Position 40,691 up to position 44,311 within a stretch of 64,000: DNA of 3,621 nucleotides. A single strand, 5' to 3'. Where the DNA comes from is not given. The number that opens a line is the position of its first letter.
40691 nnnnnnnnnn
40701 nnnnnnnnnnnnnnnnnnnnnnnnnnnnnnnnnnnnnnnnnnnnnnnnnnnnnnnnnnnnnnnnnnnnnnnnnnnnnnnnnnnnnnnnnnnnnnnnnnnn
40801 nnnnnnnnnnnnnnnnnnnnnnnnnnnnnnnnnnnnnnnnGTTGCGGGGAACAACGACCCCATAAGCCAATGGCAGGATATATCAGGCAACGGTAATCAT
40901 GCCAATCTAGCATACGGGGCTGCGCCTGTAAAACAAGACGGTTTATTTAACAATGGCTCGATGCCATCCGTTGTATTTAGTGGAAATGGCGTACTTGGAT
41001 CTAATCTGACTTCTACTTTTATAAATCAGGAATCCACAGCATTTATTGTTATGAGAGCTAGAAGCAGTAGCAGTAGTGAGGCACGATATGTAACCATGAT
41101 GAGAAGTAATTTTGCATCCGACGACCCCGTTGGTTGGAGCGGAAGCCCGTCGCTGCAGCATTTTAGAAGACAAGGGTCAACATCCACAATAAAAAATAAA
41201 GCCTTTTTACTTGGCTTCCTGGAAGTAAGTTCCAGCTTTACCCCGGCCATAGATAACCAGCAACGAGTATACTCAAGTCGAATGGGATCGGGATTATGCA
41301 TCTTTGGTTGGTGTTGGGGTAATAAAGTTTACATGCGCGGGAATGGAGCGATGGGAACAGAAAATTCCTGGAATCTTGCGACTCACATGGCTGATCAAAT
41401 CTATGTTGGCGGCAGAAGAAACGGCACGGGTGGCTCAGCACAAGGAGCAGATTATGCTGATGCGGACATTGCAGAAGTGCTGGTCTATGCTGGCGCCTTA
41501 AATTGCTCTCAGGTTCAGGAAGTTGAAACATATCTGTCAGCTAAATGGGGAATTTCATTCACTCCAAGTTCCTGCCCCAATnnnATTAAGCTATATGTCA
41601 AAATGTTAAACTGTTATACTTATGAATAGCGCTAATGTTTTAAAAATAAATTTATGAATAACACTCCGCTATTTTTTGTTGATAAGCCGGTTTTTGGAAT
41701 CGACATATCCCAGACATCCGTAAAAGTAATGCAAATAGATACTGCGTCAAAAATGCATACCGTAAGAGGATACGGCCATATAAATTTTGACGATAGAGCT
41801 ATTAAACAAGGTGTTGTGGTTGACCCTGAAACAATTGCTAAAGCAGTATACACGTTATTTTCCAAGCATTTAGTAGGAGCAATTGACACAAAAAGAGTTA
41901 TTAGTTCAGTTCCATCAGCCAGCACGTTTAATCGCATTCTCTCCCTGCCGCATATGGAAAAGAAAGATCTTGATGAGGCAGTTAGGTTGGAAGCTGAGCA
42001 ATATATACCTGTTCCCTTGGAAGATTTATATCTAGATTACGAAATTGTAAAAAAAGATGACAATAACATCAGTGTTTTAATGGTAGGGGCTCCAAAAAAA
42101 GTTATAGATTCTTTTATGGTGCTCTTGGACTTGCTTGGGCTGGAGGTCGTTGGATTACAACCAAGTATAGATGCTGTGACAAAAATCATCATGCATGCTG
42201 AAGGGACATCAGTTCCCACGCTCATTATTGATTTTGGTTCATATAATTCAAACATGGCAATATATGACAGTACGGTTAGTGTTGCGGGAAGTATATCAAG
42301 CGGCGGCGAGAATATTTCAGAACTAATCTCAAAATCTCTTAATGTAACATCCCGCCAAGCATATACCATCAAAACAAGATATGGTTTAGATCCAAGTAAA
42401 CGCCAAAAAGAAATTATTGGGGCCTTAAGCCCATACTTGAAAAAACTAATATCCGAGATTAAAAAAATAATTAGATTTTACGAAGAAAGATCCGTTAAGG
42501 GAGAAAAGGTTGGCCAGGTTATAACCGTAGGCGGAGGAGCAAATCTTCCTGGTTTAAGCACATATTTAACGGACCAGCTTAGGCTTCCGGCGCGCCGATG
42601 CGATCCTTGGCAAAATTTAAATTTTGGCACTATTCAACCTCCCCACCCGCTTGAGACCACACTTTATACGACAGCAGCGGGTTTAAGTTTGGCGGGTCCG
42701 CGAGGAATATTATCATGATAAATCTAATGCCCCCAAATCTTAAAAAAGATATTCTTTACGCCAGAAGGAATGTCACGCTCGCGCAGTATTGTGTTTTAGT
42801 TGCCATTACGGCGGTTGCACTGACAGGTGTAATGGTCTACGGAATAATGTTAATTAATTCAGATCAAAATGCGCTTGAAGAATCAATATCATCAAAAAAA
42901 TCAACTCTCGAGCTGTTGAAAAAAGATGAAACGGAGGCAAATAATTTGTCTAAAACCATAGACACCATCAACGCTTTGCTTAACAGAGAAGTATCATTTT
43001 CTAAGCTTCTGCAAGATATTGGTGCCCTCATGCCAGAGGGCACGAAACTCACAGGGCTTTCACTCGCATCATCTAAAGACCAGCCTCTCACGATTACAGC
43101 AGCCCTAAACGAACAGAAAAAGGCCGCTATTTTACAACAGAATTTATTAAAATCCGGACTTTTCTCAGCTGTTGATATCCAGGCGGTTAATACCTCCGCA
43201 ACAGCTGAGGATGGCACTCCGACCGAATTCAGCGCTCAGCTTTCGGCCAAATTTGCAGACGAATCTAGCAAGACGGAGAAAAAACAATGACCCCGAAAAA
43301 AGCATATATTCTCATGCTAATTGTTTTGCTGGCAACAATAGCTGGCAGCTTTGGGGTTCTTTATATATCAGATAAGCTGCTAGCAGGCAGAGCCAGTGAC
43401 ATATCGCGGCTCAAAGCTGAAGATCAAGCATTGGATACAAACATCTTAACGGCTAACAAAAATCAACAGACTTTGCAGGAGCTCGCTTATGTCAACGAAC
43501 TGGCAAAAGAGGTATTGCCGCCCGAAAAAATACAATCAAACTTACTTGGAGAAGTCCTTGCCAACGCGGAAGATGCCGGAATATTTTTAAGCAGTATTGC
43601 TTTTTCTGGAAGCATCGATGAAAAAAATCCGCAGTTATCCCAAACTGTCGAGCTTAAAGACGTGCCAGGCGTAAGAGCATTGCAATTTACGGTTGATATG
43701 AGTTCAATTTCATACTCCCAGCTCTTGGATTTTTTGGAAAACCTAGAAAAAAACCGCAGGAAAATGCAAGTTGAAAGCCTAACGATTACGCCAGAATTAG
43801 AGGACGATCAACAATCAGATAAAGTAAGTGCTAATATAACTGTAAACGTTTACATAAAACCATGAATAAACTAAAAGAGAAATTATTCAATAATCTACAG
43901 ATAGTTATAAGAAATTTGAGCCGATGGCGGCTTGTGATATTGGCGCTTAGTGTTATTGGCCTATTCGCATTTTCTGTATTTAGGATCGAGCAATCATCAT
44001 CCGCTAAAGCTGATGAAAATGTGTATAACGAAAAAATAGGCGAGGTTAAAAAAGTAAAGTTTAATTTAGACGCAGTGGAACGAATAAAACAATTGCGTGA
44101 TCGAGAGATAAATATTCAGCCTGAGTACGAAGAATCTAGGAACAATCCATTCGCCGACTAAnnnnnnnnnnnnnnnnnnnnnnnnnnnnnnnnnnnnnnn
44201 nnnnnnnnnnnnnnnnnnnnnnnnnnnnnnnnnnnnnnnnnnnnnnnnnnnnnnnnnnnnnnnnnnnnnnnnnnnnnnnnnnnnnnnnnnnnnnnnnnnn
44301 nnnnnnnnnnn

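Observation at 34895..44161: Complete secretin-less type IV pilus operon with a 627-aa LamG-domain pilin as candidate tip adhesin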

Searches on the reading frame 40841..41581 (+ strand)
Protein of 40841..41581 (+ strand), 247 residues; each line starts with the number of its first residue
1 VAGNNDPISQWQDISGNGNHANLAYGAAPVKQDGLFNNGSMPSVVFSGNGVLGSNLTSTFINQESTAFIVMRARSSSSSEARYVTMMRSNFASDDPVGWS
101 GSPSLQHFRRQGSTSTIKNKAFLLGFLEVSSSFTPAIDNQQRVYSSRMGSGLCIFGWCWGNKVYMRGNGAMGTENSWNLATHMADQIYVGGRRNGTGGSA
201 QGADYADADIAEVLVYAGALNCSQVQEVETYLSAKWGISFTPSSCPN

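Call 44: predict_structure(alignment_id=A2)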
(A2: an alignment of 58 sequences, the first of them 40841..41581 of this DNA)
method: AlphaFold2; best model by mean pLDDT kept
length: 247 residues; sequences in the alignment: 58
mean_pLDDT: 89.6   pTM: 0.89
mean pLDDT of the five models: 89.6, 88.0, 88.0, 87.6, 87.2
residues with pLDDT >= 90: 175; 70-90: 44; 50-70: 28; < 50: 0
segments of 3 or more residues with pLDDT < 50: none
pLDDT, mean of each block of 10 residues (from residue 1): 92 95 98 93 97 94 89 97 95 80 88 95 76 94 91 59 88 77 90 92 98 94 94 96 78
secondary structure, 60 per line:
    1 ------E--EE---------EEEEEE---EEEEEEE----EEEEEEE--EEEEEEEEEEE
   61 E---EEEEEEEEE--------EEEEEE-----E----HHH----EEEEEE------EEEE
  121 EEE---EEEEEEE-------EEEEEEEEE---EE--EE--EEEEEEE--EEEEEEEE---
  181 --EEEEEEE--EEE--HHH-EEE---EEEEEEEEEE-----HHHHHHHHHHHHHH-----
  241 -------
elements in order: E21-26 E30-36 E41-47 E50-61 E65-73 E82-87 E105-110 E117-123 E127-133 E141-149 E161-167 E170-177 E183-189 E192-194 E201-203 E207-216 H222-235

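Call 46: fold_search(model_id=the predicted structure, library=pdb)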
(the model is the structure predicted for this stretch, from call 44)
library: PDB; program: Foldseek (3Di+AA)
matches with E <= 10: 881; with E <= 0.001: 113
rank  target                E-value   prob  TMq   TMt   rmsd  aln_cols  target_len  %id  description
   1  5moy_A                3.4e-07  1.00  0.50  0.32   6.5       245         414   11  Crystal structure of the BoNT/A2 receptor-binding domain in complex with the luminal domain of its neuronal receptor S (released 2017-03-15)
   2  5jmc_G                3.6e-07  1.00  0.52  0.32   8.7       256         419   11  Receptor binding domain of Botulinum neurotoxin A in complex with rat SV2C (released 2016-06-15)
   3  3mpp                  4.2e-07  1.00  0.54  0.35   7.3       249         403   14  Botulinum Neurotoxin Type G Receptor Binding Domain (released 2010-06-16)
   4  2vxr                  5.2e-07  1.00  0.60  0.36   4.2       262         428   12  Crystal Structure of the Botulinum Neurotoxin serotype G binding domain (released 2009-07-07)
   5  6f0o                  5.5e-07  1.00  0.54  0.35   7.4       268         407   13  Botulinum neurotoxin A3 Hc domain (released 2018-01-10)
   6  4jra_A                6.4e-07  1.00  0.52  0.33   8.9       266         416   12  CRYSTAL STRUCTURE OF THE BOTULINUM NEUROTOXIN A RECEPTOR-BINDING DOMAIN IN COMPLEX WITH THE LUMINAL DOMAIN Of SV2C (released 2013-11-20)
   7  3azv_A                8.3e-07  1.00  0.53  0.33   6.7       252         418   10  Crystal structure of the receptor binding domain (released 2011-12-28)
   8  6thy_AAA              8.3e-07  1.00  0.51  0.33   7.9       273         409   12  Botulinum neurotoxin A3 Hc domain in complex with GD1a (released 2020-01-29)
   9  6twp                  1.1e-06  1.00  0.50  0.32   9.1       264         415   12  Binding domain of BoNT/A5 (released 2020-07-22)
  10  3r4u_A                1.1e-06  1.00  0.54  0.34   7.1       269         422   13  Cell entry of botulinum neurotoxin type C is dependent upon interaction with two ganglioside molecules (released 2011-06-08)
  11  9arl_A                1.3e-06  1.00  0.49  0.12   6.7       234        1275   11  CryoEM structure of BoNT-NTNH-OrfX2 complex from Clostridium botulinum strain A1-ST7B, major class (released 2025-01-22)
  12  5mk7                  1.5e-06  1.00  0.50  0.34   6.6       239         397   12  Crystal structure of the receptor-binding domain of botulinum neurotoxin A1 (crystal form 2) (released 2018-03-28)
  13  9f1r_B                1.8e-06  1.00  0.53  0.34   7.5       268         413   11  Cryo-EM structure of SV2B-Hc-A1 complex (released 2025-03-12)
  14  7qpu_A                1.8e-06  1.00  0.49  0.34   6.4       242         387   12  Botulinum neurotoxin A5 cell binding domain in complex with GM1b oligosaccharide (released 2022-03-09)
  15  9ea9_A                2.3e-06  1.00  0.53  0.12   7.2       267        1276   11  Crystal structure of BoNT/A-NTNH-HA70 -VHH_F12-VHH_H7-Fab_NTNH complex (released 2025-09-17)
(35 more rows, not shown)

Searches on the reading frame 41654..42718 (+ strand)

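Call 3: search_protein_families(library=pfam, proteins=[window:41654-42718:+], max_evalue=0.1)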
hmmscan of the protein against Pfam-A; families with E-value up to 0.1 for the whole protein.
window:41654-42718:+ (354 aa): 4 families
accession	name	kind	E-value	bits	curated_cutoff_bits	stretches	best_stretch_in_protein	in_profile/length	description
PF11104.14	PilM_2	-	1.2e-33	117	27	1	15-346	1-337/340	Type IV pilus assembly protein PilM;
PF25216.1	Volactin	-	3.2e-08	33.9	35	1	204-310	184-292/321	Volactin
PF14450.12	FtsA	-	1.1e-07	32.6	31.8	1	191-341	2-125/127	Cell division protein FtsA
PF06723.19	MreB_Mbl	-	2.1e-05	24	27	1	251-316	239-304/327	MreB/Mbl protein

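Call 4: search_protein_families(library=ncbifam, proteins=[window:41654-42718:+], max_evalue=0.1)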
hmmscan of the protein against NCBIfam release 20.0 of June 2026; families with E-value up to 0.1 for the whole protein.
window:41654-42718:+ (354 aa): 7 families
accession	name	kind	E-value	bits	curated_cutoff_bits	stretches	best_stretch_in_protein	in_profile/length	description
TIGR01175.1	pilM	subfamily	2.3e-45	155.1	133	1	13-346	5-345/348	type IV pilus assembly protein PilM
NF045709.1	Amuc_1101_fam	equivalog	1.9e-28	99.7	650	1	60-325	53-324/608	Amuc_1101 family PilM-like pilus complex protein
TIGR01174.1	ftsA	equivalog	2.4e-09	36.8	175.85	1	143-314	152-343/371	cell division protein FtsA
NF010540.1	PRK13929.1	exception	0.0001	21.6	515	1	252-326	245-320/334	rod-share determining protein MreBH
NF011660.0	PRK15080.1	equivalog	0.00016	21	182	1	162-312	121-254/277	ethanolamine utilization protein EutJ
NF050008.1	ssr1528_fam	equivalog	0.062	13.7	130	0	47-110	6-68/86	small RNA NsiR4-regulated ssr1528 family protein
NF033928.1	alph_xenorhab_A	subfamily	0.072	12.4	125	0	210-271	79-140/339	alpha-xenorhabdolysin family binary toxin subunit A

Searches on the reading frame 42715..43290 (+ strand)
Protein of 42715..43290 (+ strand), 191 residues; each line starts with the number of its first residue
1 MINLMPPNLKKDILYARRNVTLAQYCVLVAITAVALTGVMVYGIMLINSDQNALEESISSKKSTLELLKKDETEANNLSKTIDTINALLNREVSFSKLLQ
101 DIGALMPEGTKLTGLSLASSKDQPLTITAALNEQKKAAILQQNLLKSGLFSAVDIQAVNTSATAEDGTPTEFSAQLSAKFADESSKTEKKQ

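Call 3: search_protein_families(library=pfam, proteins=[window:42715-43290:+], max_evalue=0.1)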
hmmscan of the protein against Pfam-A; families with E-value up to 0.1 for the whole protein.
window:42715-43290:+ (191 aa): 3 families
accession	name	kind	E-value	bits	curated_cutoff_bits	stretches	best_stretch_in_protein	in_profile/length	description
PF05137.18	PilN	-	1.4e-05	25.5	22.8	1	98-165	2-64/78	Fimbrial assembly protein (PilN)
PF04052.18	TolB_N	-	0.069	13.7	22.4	0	132-164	29-61/106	TolB amino-terminal domain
PF13858.11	DUF4199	-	0.071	14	32.3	0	24-92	68-134/165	Protein of unknown function (DUF4199)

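Call 4: search_protein_families(library=ncbifam, proteins=[window:42715-43290:+], max_evalue=0.1)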
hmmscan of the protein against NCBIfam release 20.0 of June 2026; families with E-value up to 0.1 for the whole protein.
window:42715-43290:+ (191 aa): 1 family
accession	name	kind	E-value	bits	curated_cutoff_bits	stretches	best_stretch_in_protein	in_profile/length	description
NF003210.0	PRK04172.1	equivalog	0.03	13.1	350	1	40-168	113-230/496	phenylalanine--tRNA ligase subunit alpha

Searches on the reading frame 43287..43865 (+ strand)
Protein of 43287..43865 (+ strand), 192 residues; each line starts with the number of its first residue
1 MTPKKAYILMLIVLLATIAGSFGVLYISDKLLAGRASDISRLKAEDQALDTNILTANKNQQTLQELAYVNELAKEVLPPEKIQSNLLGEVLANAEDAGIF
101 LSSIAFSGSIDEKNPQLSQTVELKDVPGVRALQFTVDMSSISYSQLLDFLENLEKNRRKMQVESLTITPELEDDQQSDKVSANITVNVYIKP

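Call 3: search_protein_families(library=pfam, proteins=[window:43287-43865:+], max_evalue=0.1)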
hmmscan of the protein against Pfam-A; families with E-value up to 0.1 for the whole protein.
window:43287-43865:+ (192 aa): 4 families
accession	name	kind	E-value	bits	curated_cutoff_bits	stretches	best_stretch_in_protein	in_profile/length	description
PF10741.14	T2SSM_b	-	0.0028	18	21.7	1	129-189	48-110/111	Type II secretion system (T2SS), protein M subtype b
PF04350.18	PilO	-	0.035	14.7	22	0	142-189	96-141/145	Pilus assembly protein, PilO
PF20698.3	PIN-TPR-GreABC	-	0.039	14.7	27.8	0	136-173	2-35/138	PIN domain associated with the TPR-GreAB-C-PIN system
PF04612.17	T2SSM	-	0.039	14.6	27.8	0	133-170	108-144/160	Type II secretion system (T2SS), protein M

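Call 4: search_protein_families(library=ncbifam, proteins=[window:43287-43865:+], max_evalue=0.1)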
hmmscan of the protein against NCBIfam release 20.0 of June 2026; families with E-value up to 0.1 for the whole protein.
window:43287-43865:+ (192 aa): 2 families
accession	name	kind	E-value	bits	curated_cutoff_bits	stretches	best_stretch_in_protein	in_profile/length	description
NF040576.1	T2SS_GspM_XpsM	equivalog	0.00055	19.6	60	1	9-189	5-177/180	type II secretion system protein GspM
NF005609.0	PRK07360.1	equivalog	0.025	13.3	426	1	74-164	191-273/374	7,8-didemethyl-8-hydroxy-5-deazariboflavin synthase subunit CofH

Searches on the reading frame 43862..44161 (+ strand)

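Call 3: search_protein_families(library=pfam, proteins=[window:43862-44161:+], max_evalue=0.1)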
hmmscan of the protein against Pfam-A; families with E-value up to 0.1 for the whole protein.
window:43862-44161:+ (99 aa): 1 family
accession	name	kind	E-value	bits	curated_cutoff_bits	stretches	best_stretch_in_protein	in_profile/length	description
PF08294.17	TIM21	-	0.079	13.3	24.1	1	18-64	8-52/145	TIM21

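Call 4: search_protein_families(library=ncbifam, proteins=[window:43862-44161:+], max_evalue=0.1)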
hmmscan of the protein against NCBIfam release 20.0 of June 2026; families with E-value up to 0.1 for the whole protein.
window:43862-44161:+ (99 aa): 0 families
